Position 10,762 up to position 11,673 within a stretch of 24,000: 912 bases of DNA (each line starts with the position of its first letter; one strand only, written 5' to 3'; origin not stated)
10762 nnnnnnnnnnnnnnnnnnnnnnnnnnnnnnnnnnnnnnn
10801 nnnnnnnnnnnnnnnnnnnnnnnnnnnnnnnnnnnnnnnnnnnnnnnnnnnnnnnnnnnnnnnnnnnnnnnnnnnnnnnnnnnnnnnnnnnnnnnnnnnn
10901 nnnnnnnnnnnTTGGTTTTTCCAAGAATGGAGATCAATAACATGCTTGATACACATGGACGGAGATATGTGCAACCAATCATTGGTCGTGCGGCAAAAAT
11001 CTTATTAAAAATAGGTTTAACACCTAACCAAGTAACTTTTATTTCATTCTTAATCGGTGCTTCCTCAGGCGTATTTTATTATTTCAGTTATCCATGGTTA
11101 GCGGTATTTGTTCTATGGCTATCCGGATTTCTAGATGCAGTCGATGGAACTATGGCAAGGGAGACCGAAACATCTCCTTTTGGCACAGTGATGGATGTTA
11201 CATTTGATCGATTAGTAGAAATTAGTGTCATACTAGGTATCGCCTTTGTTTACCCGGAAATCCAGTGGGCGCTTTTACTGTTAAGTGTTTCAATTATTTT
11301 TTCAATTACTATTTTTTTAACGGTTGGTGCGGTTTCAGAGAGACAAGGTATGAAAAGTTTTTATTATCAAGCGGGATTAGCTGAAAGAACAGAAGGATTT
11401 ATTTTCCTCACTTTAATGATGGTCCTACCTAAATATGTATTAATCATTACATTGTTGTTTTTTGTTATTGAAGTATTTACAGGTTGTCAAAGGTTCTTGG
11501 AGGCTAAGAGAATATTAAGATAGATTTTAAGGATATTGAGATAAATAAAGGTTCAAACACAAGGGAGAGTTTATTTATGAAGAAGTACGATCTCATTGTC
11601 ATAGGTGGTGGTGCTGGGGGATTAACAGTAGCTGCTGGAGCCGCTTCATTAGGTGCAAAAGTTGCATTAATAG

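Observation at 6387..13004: Seven-gene coupled operon mirroring the uncharacterised E. coli ydjXYZ-ynjABCDEF neighbourhood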

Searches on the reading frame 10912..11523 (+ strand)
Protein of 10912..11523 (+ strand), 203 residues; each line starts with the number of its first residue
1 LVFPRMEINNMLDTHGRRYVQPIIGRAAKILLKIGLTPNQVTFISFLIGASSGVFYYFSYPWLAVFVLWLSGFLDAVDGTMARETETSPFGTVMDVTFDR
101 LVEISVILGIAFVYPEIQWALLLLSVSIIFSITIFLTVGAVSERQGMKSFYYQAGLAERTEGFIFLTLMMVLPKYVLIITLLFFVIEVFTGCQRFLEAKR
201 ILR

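Call 3: search_protein_families(library=pfam, proteins=[window:10912-11523:+], max_evalue=0.01)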
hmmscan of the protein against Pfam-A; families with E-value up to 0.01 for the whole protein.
window:10912-11523:+ (203 aa): 1 family
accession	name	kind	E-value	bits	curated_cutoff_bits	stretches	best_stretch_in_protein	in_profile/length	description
PF01066.26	CDP-OH_P_transf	-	1.2e-12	48.9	22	1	37-183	3-149/152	CDP-alcohol phosphatidyltransferase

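Call 4: search_protein_families(library=ncbifam, proteins=[window:10912-11523:+], max_evalue=0.01)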
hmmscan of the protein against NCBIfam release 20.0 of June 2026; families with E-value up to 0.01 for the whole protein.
window:10912-11523:+ (203 aa): 6 families
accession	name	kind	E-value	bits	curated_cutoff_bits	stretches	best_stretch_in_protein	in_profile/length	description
NF040950.1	archin_ph_syn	equivalog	1.2e-30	106.8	180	1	17-200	5-189/191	archaetidylinositol phosphate synthase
NF045883.1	PIPSynth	equivalog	6.2e-20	71.7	170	1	15-199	2-193/197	phosphatidylinositol phosphate synthase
NF041135.1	IPPtranDIPPsyn_Thcocales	equivalog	2.7e-15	56.3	580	1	35-192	249-407/419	bifunctional L-myo-inositol-1-phosphate cytidylyltransferase/CDP-L-myo-inositol myo-inositolphosphotransferase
NF052561.1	PIPSynBT1523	equivalog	2.8e-09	37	350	1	18-175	7-173/232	hypothetical protein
NF053678.1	ClpnSynClsA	equivalog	6.2e-06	26.5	240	1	63-129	32-100/180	cardiolipin synthase ClsA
TIGR00473.1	pssA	equivalog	0.0009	19.4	107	1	54-133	12-92/153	CDP-diacylglycerol--serine O-phosphatidyltransferase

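Call 10: find_homologous_proteins(query=window:10942-11523:+, max_evalue=0.00001)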
Query window:10942-11523:+ (193 aa): 2239 proteins with E <= 0.00001 among 2561 candidates; the best 120 are listed.
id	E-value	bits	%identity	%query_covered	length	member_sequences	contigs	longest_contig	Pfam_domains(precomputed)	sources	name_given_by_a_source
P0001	1.5e-117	408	100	100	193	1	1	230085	PF01066.27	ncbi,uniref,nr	ncbi:CDP-alcohol phosphatidyltransferase family protein [Bacillus pinisoli]|uniref:CDP-alcohol phosp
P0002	1.2e-99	350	84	100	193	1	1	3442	PF01066.27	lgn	-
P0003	2.1e-99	349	85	100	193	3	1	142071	PF01066.27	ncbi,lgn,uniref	ncbi:CDP-alcohol phosphatidyltransferase family protein [Bacillus sp. DJP31]|uniref:CDP-alcohol phos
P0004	1.6e-91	323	78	100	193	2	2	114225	PF01066.27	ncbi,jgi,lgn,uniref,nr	ncbi:MAG: CDP-alcohol phosphatidyltransferase family protein [Bacillota bacterium]|jgi:phosphatidylg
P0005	2.8e-91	323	78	100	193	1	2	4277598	PF01066.27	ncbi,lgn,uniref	ncbi:CDP-alcohol phosphatidyltransferase family protein [Sutcliffiella horikoshii]|uniref:CDP-alcoho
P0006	6.7e-91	321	78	100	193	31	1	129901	PF01066.27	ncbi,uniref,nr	ncbi:CDP-alcohol phosphatidyltransferase [Bacillus sp. LL01]|uniref:CDP-alcohol phosphatidyltransfer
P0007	1.8e-90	320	77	100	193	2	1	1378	PF01066.27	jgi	jgi:phosphatidylglycerophosphate synthase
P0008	6.1e-90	318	77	100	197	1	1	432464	PF01066.27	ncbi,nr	ncbi:CDP-alcohol phosphatidyltransferase family protein [Bacillus timonensis]|nr:CDP-alcohol phospha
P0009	1.7e-89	317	77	99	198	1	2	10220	PF01066.27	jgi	jgi:archaetidylinositol phosphate synthase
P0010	4.5e-89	315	76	100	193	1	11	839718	PF01066.27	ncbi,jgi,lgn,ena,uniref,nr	ncbi:CDP-alcohol phosphatidyltransferase family protein [Bacillus kexueae]|uniref:CDP-alcohol phosph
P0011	4.7e-89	315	77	100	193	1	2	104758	PF01066.27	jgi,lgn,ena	-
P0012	1.2e-88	314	77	100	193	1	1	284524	PF01066.27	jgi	jgi:archaetidylinositol phosphate synthase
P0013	7.6e-88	311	76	100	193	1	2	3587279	PF01066.27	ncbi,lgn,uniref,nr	ncbi:CDP-alcohol phosphatidyltransferase family protein [Geobacillus kaustophilus]|uniref:CDP-alcoho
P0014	1.6e-87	310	76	100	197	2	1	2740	PF01066.27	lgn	-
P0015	4.6e-87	309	75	100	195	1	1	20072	PF01066.27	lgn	-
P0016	4.7e-87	309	75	100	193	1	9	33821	PF01066.27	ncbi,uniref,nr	ncbi:CDP-alcohol phosphatidyltransferase family protein [Anoxybacillus sp. LAT_35]|uniref:CDP-alcoho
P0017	1.5e-86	307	74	100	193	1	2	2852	PF01066.27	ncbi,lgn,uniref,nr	ncbi:phosphatidylglycerophosphate synthase [Anoxybacillus voinovskiensis]|uniref:Phosphatidylglycero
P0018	2.4e-86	307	74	99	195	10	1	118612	PF01066.27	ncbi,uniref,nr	ncbi:CDP-alcohol phosphatidyltransferase family protein [Bacillus tianshenii]|uniref:CDP-alcohol pho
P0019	8.0e-85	302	75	99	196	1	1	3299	PF01066.27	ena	-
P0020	1.4e-84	301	73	100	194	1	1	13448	PF01066.27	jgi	jgi:archaetidylinositol phosphate synthase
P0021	1.5e-84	301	75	99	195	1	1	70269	PF01066.27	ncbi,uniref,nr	ncbi:CDP-alcohol phosphatidyltransferase family protein [Bacillus sp. FJAT-47783]|uniref:CDP-alcohol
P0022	2.2e-84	300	73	100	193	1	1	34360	PF01066.27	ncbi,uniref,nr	ncbi:Inner membrane protein YnjF [Anoxybacillus thermarum]|uniref:Inner membrane protein YnjF n=1 Ta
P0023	2.5e-84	300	73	100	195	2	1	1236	PF01066.27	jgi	-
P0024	5.1e-84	299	73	100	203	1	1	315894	PF01066.27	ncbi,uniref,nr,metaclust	ncbi:CDP-alcohol phosphatidyltransferase family protein [Shouchella shacheensis]|uniref:CDP-alcohol 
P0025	5.6e-84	299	72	100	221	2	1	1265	PF01066.27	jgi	jgi:archaetidylinositol phosphate synthase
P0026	5.7e-84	299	73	100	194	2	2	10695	PF01066.27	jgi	jgi:archaetidylinositol phosphate synthase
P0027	6.0e-84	299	72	100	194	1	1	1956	PF01066.27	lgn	-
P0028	6.9e-84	298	73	99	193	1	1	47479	PF01066.27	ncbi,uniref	ncbi:CDP-alcohol phosphatidyltransferase family protein [Bacillus sp. 2205SS5-2]|uniref:CDP-alcohol 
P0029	9.3e-84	298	75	99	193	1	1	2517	PF01066.27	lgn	-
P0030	1.1e-83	298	73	99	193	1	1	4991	PF01066.27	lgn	-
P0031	1.1e-83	298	72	100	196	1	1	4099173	PF01066.27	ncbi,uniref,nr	ncbi:CDP-alcohol phosphatidyltransferase family protein [Cytobacillus spongiae]|uniref:CDP-alcohol p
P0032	1.2e-83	298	73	99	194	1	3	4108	PF01066.27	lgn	-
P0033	1.3e-83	298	72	99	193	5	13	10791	PF01066.27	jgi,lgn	jgi:archaetidylinositol phosphate synthase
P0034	1.4e-83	297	72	99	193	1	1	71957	PF01066.27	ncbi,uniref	ncbi:CDP-alcohol phosphatidyltransferase family protein [Rossellomorea sp. NPDC071047]|uniref:CDP-al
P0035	1.5e-83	297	75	99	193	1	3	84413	PF01066.27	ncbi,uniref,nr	ncbi:CDP-alcohol phosphatidyltransferase [Bacillus coahuilensis m2-6]|uniref:CDP-alcohol phosphatidy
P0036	1.8e-83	297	72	99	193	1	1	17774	PF01066.27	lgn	-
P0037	1.9e-83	297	72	99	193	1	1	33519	PF01066.27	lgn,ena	-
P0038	2.0e-83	297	72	99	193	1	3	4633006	PF01066.27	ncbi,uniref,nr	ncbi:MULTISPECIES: CDP-alcohol phosphatidyltransferase family protein [unclassified Rossellomorea]|u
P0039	2.8e-83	297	70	99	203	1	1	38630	PF01066.27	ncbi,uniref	ncbi:CDP-alcohol phosphatidyltransferase family protein [Bacillus spongiae]|uniref:CDP-alcohol phosp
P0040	2.9e-83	296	70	100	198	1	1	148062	PF01066.27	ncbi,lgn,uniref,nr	ncbi:CDP-alcohol phosphatidyltransferase family protein [Salsuginibacillus kocurii]|uniref:CDP-alcoh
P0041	3.4e-83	296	72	99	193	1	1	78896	PF01066.27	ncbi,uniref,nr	ncbi:CDP-alcohol phosphatidyltransferase family protein [Rossellomorea aquimaris]|uniref:CDP-alcohol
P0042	5.3e-83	296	72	99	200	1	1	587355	PF01066.27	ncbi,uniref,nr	ncbi:CDP-alcohol phosphatidyltransferase family protein [Alteribacter natronophilus]|uniref:CDP-alco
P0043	6.1e-83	295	72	99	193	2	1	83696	PF01066.27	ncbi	ncbi:MAG: CDP-alcohol phosphatidyltransferase family protein [Bacillota bacterium]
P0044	1.0e-82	295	73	100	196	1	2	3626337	PF01066.27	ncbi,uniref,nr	ncbi:CDP-alcohol phosphatidyltransferase [Salipaludibacillus neizhouensis]|uniref:CDP-alcohol phosph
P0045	1.2e-82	294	72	100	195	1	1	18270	PF01066.27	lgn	-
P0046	1.6e-82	294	71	99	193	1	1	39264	PF01066.27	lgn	-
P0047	1.9e-82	294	71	99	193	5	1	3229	PF01066.27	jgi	jgi:archaetidylinositol phosphate synthase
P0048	2.0e-82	294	72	100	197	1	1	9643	PF01066.27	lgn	-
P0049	2.1e-82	294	72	99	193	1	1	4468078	PF01066.27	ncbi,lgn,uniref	ncbi:CDP-alcohol phosphatidyltransferase family protein [Rossellomorea sp. FM04394]|uniref:CDP-alcoh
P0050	2.2e-82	294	71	99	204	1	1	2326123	PF01066.27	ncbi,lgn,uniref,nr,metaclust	ncbi:CDP-alcohol phosphatidyltransferase family protein [Alteribacter aurantiacus]|uniref:CDP-alcoho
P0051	2.7e-82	293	73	99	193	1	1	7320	PF01066.27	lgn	-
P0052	4.2e-82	293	72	99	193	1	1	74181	PF01066.27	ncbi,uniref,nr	ncbi:CDP-alcohol phosphatidyltransferase [Bacillus sp. AFS015802]|uniref:CDP-alcohol phosphatidyltra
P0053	7.2e-82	292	71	99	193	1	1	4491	PF01066.27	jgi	jgi:archaetidylinositol phosphate synthase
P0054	9.5e-82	292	71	99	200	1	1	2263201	PF01066.27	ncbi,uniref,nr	ncbi:CDP-alcohol phosphatidyltransferase [Alteribacter lacisalsi]|uniref:CDP-alcohol phosphatidyltra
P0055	9.7e-82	291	71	99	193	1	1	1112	PF01066.27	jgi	jgi:archaetidylinositol phosphate synthase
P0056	1.0e-81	291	70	99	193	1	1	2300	PF01066.27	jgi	jgi:archaetidylinositol phosphate synthase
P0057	1.8e-81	291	70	99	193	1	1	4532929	PF01066.27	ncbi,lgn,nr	ncbi:CDP-alcohol phosphatidyltransferase family protein [Rossellomorea aquimaris]|nr:CDP-alcohol pho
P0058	2.3e-81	290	71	99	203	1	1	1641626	PF01066.27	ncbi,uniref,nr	ncbi:CDP-alcohol phosphatidyltransferase family protein [Fictibacillus nanhaiensis]|uniref:CDP-alcoh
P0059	2.3e-81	290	72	99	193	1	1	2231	PF01066.27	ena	-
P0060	2.4e-81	290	71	99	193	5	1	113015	PF01066.27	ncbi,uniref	ncbi:CDP-alcohol phosphatidyltransferase family protein [Rossellomorea sp. NRS-1567]|uniref:CDP-alco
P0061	2.5e-81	290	69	99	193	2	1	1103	PF01066.27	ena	-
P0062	3.0e-81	290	71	99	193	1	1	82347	PF01066.27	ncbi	ncbi:MAG: CDP-alcohol phosphatidyltransferase family protein [Bacillota bacterium]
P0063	3.2e-81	290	72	99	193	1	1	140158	PF01066.27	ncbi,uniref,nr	ncbi:CDP-alcohol phosphatidyltransferase family protein [Rossellomorea aquimaris]|uniref:CDP-alcohol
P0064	3.4e-81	290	71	99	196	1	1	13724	PF01066.27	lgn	-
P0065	3.9e-81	290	71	100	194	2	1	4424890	PF01066.27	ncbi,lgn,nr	ncbi:CDP-alcohol phosphatidyltransferase family protein [Bacillaceae bacterium IKA-2]|nr:CDP-alcohol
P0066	5.0e-81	289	71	99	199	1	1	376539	PF01066.27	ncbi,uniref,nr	ncbi:CDP-alcohol phosphatidyltransferase family protein [Bacillus sp. H-16]|uniref:CDP-alcohol phosp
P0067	1.3e-80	288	70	99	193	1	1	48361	PF01066.27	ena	-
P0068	1.4e-80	288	71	99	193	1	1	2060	PF01066.27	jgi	jgi:archaetidylinositol phosphate synthase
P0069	1.4e-80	288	70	99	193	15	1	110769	PF01066.27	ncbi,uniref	ncbi:CDP-alcohol phosphatidyltransferase family protein [Rossellomorea vietnamensis]|uniref:CDP-alco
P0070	2.0e-80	287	71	99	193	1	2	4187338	PF01066.27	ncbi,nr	ncbi:CDP-alcohol phosphatidyltransferase family protein [Rossellomorea sp. AcN35-11]|nr:CDP-alcohol 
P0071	2.7e-80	287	69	99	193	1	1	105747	PF01066.27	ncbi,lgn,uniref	ncbi:CDP-alcohol phosphatidyltransferase family protein [Pontibacillus salicampi]|uniref:CDP-alcohol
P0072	2.7e-80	287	70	100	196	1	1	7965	PF01066.27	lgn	-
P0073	3.2e-80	287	68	99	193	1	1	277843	PF01066.27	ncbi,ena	-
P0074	4.0e-80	286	70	99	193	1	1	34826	PF01066.27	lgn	-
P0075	4.8e-80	286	70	99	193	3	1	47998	PF01066.27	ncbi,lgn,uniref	ncbi:CDP-alcohol phosphatidyltransferase family protein [Jeotgalibacillus proteolyticus]|uniref:CDP-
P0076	5.3e-80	286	71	99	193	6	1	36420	PF01066.27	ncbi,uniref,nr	ncbi:CDP-alcohol phosphatidyltransferase family protein [Jeotgalibacillus sp. R-1-5s-1]|uniref:CDP-a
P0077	6.5e-80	286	71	99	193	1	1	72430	PF01066.27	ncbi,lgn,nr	ncbi:CDP-alcohol phosphatidyltransferase family protein [Bacillus sp. RO3]|nr:CDP-alcohol phosphatid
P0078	6.6e-80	286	70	99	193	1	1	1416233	PF01066.27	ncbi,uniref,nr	ncbi:CDP-alcohol phosphatidyltransferase family protein [Guptibacillus algicola]|uniref:CDP-alcohol 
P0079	6.7e-80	285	70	99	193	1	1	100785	PF01066.27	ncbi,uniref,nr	ncbi:CDP-alcohol phosphatidyltransferase family protein [Bacillus sp. BHET2]|uniref:CDP-alcohol phos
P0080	8.6e-80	285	70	99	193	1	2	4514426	PF01066.27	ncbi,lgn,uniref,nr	ncbi:CDP-alcohol phosphatidyltransferase family protein [Bacillus sp. es.034]|uniref:CDP-alcohol pho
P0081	8.8e-80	285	69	99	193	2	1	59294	PF01066.27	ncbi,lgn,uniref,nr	ncbi:CDP-alcohol phosphatidyltransferase family protein [Jeotgalibacillus sp. S-D1]|uniref:CDP-alcoh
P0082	9.8e-80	285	70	99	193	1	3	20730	PF01066.27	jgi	jgi:archaetidylinositol phosphate synthase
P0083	1.2e-79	285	68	100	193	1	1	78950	PF01066.27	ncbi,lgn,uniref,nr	ncbi:phosphatidylglycerophosphate synthase [Salsuginibacillus halophilus]|uniref:Phosphatidylglycero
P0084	1.2e-79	285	71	99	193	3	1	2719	PF01066.27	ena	-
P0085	1.4e-79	284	70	100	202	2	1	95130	PF01066.27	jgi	jgi:phosphatidylglycerophosphate synthase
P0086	1.4e-79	284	72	99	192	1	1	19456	PF01066.27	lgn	-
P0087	2.0e-79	284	70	99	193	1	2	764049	PF01066.27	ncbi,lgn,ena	-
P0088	2.0e-79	284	70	99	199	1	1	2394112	PF01066.27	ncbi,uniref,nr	ncbi:CDP-alcohol phosphatidyltransferase family protein [Alteribacter keqinensis]|uniref:CDP-alcohol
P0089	2.3e-79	284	70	99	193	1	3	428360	PF01066.27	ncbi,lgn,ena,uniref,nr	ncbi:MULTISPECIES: CDP-alcohol phosphatidyltransferase family protein [Bacillaceae]|uniref:CDP-alcoh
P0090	2.3e-79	284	69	99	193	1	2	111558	PF01066.27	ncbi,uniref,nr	ncbi:CDP-alcohol phosphatidyltransferase family protein [Rossellomorea aquimaris]|uniref:CDP-alcohol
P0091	2.4e-79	284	69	99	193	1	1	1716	PF01066.27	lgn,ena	-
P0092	2.6e-79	284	69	99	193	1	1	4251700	PF01066.27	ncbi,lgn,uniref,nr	ncbi:CDP-alcohol phosphatidyltransferase family protein [Bacillus sp. KH172YL63]|uniref:CDP-alcohol 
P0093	2.8e-79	283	70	99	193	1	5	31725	PF01066.27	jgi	jgi:archaetidylinositol phosphate synthase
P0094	3.0e-79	283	69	99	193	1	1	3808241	PF01066.27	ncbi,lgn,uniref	ncbi:CDP-alcohol phosphatidyltransferase family protein [Alkalihalobacillus sp. R86527]|uniref:CDP-a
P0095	3.2e-79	283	69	99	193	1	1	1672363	PF01066.27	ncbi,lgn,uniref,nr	ncbi:CDP-alcohol phosphatidyltransferase family protein [Alkalihalobacillus sp. CinArs1]|uniref:CDP-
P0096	3.4e-79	283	66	100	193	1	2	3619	PF01066.27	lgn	-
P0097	3.6e-79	283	68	100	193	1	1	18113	PF01066.27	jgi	jgi:phosphatidylglycerophosphate synthase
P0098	3.8e-79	283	70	99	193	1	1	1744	PF01066.27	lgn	-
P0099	4.5e-79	283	69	99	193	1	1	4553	PF01066.27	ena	-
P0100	5.1e-79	283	68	99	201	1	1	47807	PF01066.27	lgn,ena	-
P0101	7.0e-79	282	70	99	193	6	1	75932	PF01066.27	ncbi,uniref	ncbi:CDP-alcohol phosphatidyltransferase family protein [Pontibacillus salipaludis]|uniref:CDP-alcoh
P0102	7.3e-79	282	69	99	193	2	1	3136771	PF01066.27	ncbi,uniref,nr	ncbi:CDP-alcohol phosphatidyltransferase family protein [Mangrovibacillus cuniculi]|uniref:CDP-alcoh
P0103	7.5e-79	282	70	99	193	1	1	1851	PF01066.27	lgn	-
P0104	9.5e-79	282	70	99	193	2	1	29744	PF01066.27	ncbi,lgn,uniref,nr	ncbi:CDP-alcohol phosphatidyltransferase family protein [Pontibacillus yanchengensis]|uniref:CDP-alc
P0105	9.6e-79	282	69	99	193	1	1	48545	PF01066.27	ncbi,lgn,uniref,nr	ncbi:CDP-alcohol phosphatidyltransferase family protein [Rossellomorea arthrocnemi]|uniref:CDP-alcoh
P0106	9.7e-79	282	69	99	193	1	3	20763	PF01066.27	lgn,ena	-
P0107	1.1e-78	282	70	99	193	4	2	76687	PF01066.27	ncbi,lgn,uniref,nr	ncbi:CDP-alcohol phosphatidyltransferase family protein [Pontibacillus marinus]|uniref:CDP-alcohol p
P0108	1.1e-78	282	67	95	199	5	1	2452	PF01066.27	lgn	-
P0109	1.7e-78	281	69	99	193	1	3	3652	PF01066.27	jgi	jgi:phosphatidylglycerophosphate synthase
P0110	2.1e-78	281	68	99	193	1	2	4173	PF01066.27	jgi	-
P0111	2.2e-78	281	68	100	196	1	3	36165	PF01066.27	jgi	jgi:phosphatidylglycerophosphate synthase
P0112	2.5e-78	280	69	99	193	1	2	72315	PF01066.27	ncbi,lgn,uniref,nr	ncbi:CDP-alcohol phosphatidyltransferase family protein [Bacillus sp. NTK074B]|uniref:CDP-alcohol ph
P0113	3.3e-78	280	67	100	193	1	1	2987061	PF01066.27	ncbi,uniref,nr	ncbi:CDP-alcohol phosphatidyltransferase family protein [Pseudalkalibacillus berkeleyi]|uniref:CDP-a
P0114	3.5e-78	280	70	100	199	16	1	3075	PF01066.27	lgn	-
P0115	4.5e-78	280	67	100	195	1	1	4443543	PF01066.27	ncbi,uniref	ncbi:CDP-alcohol phosphatidyltransferase family protein [Bacillus salacetis]|uniref:CDP-alcohol phos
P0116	8.6e-78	279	69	99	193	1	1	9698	PF01066.27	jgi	jgi:archaetidylinositol phosphate synthase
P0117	8.7e-78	279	66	99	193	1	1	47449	PF01066.27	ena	-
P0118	8.9e-78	279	67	100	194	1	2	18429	PF01066.27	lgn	-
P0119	9.6e-78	278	68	100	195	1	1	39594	PF01066.27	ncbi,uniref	ncbi:CDP-alcohol phosphatidyltransferase family protein [Alteribacillus sp. HJP-4]|uniref:CDP-alcoho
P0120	1.0e-77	278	68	100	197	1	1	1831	PF01066.27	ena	-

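Call 13: search_solved_structures(query=window:10942-11523:+, max_evalue=0.01, show_alignments=2)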
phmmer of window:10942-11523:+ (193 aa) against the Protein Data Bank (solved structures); distinct sequences matched with E-value up to 0.01: 5.
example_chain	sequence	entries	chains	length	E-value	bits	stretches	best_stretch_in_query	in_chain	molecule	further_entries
4mnd_A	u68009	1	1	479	3.9e-09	40.1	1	21-122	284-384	CTP L-myo-inositol-1-phosphate cytidylyltransferase/CDP-L-myo-inositol myo-inositolphospho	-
6h53_A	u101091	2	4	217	2e-08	37.8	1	17-155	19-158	CDP-diacylglycerol--inositol 3-phosphatidyltransferase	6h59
6h5a_A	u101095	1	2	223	2.1e-08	37.7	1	17-155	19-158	CDP-diacylglycerol--inositol 3-phosphatidyltransferase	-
6wm5_A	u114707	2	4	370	3.5e-07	33.7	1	17-156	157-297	AfCTD-Phosphatidylinositol-phosphate synthase (PIPS) fusion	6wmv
4o6m_A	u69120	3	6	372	3.9e-05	27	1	14-129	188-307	AF2299, a CDP-alcohol phosphotransferase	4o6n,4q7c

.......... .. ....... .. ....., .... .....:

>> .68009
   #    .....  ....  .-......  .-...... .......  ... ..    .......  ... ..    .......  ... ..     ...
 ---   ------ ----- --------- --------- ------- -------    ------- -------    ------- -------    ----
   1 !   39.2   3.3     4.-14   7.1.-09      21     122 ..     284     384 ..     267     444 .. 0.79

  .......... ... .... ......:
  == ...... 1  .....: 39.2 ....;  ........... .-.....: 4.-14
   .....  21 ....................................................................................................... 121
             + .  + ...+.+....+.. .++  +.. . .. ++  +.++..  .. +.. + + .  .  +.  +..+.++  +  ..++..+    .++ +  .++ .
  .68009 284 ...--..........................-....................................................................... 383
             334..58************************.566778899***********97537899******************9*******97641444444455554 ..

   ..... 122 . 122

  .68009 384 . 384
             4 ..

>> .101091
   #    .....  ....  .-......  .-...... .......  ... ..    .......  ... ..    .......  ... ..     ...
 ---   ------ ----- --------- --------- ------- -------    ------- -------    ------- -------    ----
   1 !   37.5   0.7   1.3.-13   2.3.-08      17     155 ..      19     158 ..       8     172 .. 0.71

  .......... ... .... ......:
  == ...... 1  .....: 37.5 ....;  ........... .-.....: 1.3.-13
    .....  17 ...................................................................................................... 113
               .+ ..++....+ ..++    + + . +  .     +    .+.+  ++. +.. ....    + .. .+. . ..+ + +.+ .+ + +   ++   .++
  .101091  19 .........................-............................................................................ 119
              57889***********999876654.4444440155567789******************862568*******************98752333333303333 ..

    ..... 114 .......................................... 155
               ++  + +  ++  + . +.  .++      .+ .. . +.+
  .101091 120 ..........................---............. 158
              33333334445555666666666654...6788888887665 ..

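Call 53: find_related_loci(query=A3, collection=metagenome_contigs, flank=10000)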
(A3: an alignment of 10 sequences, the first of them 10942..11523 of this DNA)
Query A3 (193 aa) in metagenome_contigs; peptide patterns used: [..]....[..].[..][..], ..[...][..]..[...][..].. (x = any residue, [..] = any of these).
600 stretches matched a pattern (row limit reached: there are more); 364 encode a relative of the query (tblastn E <= 1e-3); the best 80 are kept; 80 distinct loci.
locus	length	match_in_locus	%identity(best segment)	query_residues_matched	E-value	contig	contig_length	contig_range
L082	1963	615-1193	76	1-193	3e-102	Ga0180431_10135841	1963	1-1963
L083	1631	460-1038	66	1-193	2e-87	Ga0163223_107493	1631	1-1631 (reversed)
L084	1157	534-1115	60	1-193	2e-84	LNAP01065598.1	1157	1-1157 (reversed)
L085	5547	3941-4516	61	1-192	7e-76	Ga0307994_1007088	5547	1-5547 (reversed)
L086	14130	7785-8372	58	1-193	2e-73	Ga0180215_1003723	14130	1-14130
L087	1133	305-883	60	1-192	1e-78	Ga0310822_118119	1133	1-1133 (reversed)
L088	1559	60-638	60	1-193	3e-76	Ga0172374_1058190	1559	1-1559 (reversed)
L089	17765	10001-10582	55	1-193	5e-71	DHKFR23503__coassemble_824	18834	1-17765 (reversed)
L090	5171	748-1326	53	1-192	1e-68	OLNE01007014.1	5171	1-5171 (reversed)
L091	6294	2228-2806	53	1-192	1e-68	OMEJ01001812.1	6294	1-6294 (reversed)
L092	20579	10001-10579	53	1-192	2e-68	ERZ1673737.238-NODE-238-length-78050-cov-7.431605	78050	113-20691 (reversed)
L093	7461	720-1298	53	1-192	6e-68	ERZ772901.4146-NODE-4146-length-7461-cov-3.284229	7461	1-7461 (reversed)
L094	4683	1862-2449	54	1-193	2e-65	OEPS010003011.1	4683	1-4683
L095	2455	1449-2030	51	1-193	6e-66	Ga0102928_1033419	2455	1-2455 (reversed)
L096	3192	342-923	49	1-193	4e-60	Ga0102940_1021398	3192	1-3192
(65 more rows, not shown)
